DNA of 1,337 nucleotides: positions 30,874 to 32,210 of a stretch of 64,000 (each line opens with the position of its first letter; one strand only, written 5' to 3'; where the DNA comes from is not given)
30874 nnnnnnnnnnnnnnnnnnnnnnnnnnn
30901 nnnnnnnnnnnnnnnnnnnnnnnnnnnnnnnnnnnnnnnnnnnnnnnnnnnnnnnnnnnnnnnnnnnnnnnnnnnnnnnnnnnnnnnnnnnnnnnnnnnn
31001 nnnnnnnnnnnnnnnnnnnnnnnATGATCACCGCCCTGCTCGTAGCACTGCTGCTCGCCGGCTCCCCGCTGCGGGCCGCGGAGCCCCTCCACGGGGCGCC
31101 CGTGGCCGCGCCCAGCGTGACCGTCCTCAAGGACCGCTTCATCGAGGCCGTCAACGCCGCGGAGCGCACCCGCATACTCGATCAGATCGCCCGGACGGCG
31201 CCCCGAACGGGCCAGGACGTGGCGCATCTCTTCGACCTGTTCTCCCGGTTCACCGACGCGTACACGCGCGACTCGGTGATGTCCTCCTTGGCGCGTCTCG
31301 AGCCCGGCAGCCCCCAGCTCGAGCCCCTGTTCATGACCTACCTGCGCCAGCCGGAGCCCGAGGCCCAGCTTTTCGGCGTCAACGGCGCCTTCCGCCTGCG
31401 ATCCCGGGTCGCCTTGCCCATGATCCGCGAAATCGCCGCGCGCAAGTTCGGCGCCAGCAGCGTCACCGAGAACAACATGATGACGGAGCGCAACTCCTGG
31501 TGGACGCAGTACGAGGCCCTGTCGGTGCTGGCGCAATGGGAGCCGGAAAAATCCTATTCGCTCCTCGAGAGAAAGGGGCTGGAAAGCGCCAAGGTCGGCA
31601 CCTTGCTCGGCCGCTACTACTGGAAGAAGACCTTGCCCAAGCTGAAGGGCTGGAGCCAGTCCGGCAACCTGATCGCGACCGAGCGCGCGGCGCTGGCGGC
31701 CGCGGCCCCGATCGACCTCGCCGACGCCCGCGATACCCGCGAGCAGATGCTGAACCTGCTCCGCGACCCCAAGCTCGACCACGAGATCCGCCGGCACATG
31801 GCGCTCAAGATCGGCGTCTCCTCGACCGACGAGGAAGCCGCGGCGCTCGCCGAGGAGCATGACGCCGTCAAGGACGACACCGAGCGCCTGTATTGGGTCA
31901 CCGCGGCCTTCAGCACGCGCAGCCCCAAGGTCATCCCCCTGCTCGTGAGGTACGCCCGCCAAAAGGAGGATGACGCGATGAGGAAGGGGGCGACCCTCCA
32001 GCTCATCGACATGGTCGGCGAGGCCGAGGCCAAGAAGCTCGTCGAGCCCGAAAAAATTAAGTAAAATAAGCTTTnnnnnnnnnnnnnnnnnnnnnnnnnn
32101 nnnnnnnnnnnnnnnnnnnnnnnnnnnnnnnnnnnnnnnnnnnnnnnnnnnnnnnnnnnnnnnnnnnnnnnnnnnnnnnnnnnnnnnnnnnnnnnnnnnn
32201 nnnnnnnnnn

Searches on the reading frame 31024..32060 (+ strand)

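Call 76: search_protein_families(library=pfam, proteins=[window:31024-32060:+], max_evalue=0.001)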
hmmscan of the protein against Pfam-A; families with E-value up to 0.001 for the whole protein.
window:31024-32060:+ (345 aa): 1 family
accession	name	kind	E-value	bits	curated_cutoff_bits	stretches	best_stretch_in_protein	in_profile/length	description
PF13646.12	HEAT_2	-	4e-05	24.3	27.7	0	297-338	26-65/88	HEAT repeats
